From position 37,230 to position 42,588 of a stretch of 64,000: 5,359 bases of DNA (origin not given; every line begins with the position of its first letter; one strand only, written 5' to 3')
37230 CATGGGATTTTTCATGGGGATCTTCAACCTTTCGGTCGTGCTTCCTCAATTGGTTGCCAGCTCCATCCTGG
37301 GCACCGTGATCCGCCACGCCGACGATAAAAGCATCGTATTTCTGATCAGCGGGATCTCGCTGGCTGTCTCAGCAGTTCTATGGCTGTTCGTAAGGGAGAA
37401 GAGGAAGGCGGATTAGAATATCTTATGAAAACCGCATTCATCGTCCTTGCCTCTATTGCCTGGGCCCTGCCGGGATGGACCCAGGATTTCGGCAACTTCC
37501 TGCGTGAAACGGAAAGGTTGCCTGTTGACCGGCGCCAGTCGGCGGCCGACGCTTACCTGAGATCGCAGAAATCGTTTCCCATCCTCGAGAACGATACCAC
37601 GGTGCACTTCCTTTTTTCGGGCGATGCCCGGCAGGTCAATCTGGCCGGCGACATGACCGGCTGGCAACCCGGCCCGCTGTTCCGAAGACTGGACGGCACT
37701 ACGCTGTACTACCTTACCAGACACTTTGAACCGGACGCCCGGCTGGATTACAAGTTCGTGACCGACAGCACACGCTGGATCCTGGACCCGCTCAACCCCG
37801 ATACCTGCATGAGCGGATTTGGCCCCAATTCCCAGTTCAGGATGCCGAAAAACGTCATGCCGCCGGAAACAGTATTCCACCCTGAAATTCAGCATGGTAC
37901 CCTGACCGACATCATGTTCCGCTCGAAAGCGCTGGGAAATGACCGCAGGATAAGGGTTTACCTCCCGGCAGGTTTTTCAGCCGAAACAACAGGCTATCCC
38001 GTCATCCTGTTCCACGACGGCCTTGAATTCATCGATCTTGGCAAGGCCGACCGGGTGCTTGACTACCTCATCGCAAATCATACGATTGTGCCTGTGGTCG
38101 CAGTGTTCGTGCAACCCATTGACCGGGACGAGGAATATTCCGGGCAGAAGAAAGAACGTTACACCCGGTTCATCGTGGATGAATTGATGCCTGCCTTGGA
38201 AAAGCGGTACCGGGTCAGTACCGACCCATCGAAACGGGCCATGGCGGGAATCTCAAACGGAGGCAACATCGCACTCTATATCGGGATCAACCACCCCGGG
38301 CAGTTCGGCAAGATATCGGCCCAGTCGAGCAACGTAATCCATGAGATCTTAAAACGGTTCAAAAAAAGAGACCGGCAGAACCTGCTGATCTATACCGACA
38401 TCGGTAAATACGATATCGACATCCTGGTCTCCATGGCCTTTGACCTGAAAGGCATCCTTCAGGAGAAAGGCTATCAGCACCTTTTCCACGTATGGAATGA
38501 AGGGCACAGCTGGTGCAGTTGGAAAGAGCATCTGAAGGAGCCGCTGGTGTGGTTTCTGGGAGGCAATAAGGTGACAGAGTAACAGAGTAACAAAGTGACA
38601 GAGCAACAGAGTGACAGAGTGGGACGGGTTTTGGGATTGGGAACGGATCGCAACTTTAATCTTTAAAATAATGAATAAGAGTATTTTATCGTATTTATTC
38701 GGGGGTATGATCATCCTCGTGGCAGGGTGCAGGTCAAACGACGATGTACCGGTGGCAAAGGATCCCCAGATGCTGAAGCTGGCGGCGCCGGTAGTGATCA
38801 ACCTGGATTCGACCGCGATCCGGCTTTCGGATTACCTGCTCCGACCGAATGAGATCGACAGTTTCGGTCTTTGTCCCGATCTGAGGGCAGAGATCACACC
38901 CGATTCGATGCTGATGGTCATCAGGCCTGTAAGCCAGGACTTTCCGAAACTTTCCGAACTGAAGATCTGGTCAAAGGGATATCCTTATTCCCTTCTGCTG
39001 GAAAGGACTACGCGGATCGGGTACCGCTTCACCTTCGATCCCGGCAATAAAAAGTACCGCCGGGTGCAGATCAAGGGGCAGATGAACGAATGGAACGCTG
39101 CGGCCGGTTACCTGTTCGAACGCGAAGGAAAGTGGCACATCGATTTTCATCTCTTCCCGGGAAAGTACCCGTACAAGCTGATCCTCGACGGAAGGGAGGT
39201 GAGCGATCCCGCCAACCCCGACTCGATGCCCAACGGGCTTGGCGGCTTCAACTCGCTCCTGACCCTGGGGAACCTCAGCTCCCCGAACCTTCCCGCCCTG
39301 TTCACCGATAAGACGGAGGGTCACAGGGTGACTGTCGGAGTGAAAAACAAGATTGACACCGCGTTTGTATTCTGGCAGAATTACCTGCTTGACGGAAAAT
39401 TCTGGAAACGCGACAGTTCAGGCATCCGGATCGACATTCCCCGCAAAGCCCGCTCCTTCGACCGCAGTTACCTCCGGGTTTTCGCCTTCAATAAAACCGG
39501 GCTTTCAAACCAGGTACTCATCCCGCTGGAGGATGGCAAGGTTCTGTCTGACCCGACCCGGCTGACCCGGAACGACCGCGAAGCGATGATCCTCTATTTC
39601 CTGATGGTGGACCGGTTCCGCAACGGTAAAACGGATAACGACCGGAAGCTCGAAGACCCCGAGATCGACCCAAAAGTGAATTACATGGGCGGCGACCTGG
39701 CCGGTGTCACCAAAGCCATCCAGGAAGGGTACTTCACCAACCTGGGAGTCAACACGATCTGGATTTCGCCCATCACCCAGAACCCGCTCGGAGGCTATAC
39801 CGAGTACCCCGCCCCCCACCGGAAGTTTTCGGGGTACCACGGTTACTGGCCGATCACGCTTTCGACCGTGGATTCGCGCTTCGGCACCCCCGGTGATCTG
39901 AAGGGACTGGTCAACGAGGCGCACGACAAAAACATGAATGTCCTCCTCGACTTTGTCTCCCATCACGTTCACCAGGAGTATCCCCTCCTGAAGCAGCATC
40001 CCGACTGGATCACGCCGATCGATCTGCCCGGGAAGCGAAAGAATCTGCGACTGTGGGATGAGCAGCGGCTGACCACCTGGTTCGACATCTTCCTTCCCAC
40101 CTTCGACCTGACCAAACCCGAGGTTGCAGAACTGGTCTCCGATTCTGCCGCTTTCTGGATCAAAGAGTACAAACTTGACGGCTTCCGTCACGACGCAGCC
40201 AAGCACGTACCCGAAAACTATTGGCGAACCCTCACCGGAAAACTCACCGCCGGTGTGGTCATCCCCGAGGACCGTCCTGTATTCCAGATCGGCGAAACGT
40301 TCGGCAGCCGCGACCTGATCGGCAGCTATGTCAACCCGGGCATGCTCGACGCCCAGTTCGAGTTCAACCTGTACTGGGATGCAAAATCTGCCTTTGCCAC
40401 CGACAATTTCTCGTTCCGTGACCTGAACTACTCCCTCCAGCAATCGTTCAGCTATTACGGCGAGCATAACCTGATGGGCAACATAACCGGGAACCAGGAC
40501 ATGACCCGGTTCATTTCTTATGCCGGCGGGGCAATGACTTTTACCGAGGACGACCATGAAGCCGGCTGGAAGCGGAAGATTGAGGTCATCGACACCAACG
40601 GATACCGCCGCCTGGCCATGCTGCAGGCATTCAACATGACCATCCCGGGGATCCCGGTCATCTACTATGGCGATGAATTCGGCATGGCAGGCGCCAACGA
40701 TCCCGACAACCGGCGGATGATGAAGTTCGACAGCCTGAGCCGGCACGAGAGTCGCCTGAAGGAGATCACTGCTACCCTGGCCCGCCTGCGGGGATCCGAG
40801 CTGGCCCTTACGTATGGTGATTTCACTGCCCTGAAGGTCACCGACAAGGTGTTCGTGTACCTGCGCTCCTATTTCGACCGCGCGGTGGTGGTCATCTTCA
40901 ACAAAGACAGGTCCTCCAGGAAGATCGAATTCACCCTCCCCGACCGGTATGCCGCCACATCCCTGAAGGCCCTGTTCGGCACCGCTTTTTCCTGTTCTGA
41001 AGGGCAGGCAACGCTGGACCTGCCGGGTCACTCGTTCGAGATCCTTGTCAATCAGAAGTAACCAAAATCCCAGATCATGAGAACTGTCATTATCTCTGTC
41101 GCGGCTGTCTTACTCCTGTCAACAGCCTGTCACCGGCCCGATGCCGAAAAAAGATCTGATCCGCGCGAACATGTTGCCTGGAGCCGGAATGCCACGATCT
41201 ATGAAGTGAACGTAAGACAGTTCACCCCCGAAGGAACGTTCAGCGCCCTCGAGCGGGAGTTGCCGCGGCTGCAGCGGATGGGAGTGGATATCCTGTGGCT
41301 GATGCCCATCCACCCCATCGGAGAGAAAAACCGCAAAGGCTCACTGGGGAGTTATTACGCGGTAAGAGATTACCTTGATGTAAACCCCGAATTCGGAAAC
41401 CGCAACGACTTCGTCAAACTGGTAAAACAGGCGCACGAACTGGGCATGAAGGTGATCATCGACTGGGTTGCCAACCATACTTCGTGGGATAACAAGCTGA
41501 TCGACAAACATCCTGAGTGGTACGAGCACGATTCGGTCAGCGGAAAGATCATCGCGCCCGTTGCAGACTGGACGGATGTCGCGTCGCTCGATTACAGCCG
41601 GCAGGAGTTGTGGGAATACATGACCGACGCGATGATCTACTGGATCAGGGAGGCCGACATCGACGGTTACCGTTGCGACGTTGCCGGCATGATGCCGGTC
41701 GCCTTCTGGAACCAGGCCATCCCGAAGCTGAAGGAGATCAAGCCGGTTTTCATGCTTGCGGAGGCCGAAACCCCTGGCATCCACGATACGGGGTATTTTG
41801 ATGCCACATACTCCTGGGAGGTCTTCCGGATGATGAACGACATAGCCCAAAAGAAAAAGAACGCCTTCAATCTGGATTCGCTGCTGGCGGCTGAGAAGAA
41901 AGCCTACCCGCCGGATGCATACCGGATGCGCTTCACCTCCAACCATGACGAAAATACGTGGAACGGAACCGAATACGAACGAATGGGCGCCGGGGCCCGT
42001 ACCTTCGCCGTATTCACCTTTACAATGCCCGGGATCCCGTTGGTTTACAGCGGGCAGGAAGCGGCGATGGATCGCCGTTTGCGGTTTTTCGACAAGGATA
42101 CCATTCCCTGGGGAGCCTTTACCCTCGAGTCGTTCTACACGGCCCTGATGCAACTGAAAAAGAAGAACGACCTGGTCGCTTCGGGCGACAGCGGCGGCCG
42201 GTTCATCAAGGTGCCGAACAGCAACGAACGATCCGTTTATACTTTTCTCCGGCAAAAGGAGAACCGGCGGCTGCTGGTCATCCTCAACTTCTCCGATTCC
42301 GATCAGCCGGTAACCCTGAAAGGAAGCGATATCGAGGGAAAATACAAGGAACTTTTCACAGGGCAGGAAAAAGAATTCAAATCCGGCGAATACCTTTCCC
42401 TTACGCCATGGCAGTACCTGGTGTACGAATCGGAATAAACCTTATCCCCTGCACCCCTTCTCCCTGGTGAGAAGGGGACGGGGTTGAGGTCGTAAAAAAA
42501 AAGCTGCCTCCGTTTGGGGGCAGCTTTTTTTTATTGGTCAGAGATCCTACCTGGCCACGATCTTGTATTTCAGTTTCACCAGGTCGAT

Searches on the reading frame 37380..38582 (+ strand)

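Call 58: search_protein_families(library=pfam, proteins=[window:37380-38582:+], max_evalue=0.0001)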
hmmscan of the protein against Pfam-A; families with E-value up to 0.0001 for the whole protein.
window:37380-38582:+ (400 aa): 1 family
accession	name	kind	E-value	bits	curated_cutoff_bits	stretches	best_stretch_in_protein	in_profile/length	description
PF00756.26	Esterase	-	7.7e-31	108.2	22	1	182-389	1-248/251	Putative esterase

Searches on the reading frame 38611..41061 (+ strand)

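Call 34: search_protein_families(library=ncbifam, proteins=[window:38611-41061:+], max_evalue=0.0001)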
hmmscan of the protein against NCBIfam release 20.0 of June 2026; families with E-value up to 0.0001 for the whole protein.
window:38611-41061:+ (816 aa): 36 families (the best 25 are shown)
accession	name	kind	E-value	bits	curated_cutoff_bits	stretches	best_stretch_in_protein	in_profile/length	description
NF041090.1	Cyc-maltodext_AglB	equivalog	1.1e-42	146.5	540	2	655-813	297-455/470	cyclomaltodextrinase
NF008051.0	PRK10785.1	equivalog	6.3e-31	107.2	568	2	665-814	459-606/607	maltodextrin glucosidase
NF007060.0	PRK09505.2-5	equivalog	3.5e-27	94.7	790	2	320-452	189-321/690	alpha-amylase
NF007051.0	PRK09505.1-1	equivalog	3.7e-27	94.7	864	1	322-453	196-326/686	alpha-amylase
NF007053.0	PRK09505.1-3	equivalog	7.6e-27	93.8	1269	2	326-454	191-319/687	alpha-amylase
NF007052.0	PRK09505.1-2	equivalog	8.2e-27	93.6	749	1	324-453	187-316/677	alpha-amylase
NF007059.0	PRK09505.2-4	equivalog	1.9e-25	89.2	865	2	325-453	188-316/683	alpha-amylase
NF007057.0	PRK09505.2-2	equivalog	4.3e-24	84.7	931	1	326-453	199-326/694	alpha-amylase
NF007058.0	PRK09505.2-3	equivalog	9.6e-23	80.2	897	1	327-453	211-337/742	alpha-amylase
NF007055.0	PRK09505.1-6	equivalog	1.7e-21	76.2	1458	1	322-453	185-315/675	alpha-amylase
NF007054.0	PRK09505.1-4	equivalog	2.3e-21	75.9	1385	1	323-453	186-316/676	alpha-amylase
TIGR02456.1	treS_nterm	equivalog_domain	2e-20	72.8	678.35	2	361-530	25-199/539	maltose alpha-D-glucosyltransferase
NF011083.0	PRK14510.1-2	equivalog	3.9e-20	71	1322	1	356-771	215-624/1186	bifunctional glycogen debranching protein GlgX/4-alpha-glucanotransferase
NF041321.1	Alpha-amyl_MalA_Halo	equivalog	4.5e-19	68.3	875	1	373-773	289-632/666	alpha-amylase MalA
NF008967.0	PRK12313.1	equivalog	2.6e-16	59.1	577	1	406-530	198-311/633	1,4-alpha-glucan branching protein GlgB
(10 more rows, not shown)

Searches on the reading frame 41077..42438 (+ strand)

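Call 58: search_protein_families(library=pfam, proteins=[window:41077-42438:+], max_evalue=0.0001)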
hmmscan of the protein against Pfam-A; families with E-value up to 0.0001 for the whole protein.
window:41077-42438:+ (453 aa): 5 families
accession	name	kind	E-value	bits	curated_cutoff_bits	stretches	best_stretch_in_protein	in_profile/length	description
PF00128.31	Alpha-amylase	-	1.1e-32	114.4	22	2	41-145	15-102/446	Alpha amylase, catalytic domain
PF16657.11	Malt_amylase_C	-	1.3e-08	35.2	27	1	375-447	2-73/75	Maltogenic Amylase, C-terminal domain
PF23915.1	SusG_C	-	2.3e-07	31.4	27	1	387-446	1-59/62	Alpha-amylase SusG C-terminal domain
PF14701.12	hDGE_amylase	-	4.2e-06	26.6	27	1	53-147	19-115/439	Glycogen debranching enzyme, glucanotransferase domain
PF02806.24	Alpha-amylase_C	-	9e-06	26.4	21.2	1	382-435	6-59/95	Alpha amylase, C-terminal all-beta domain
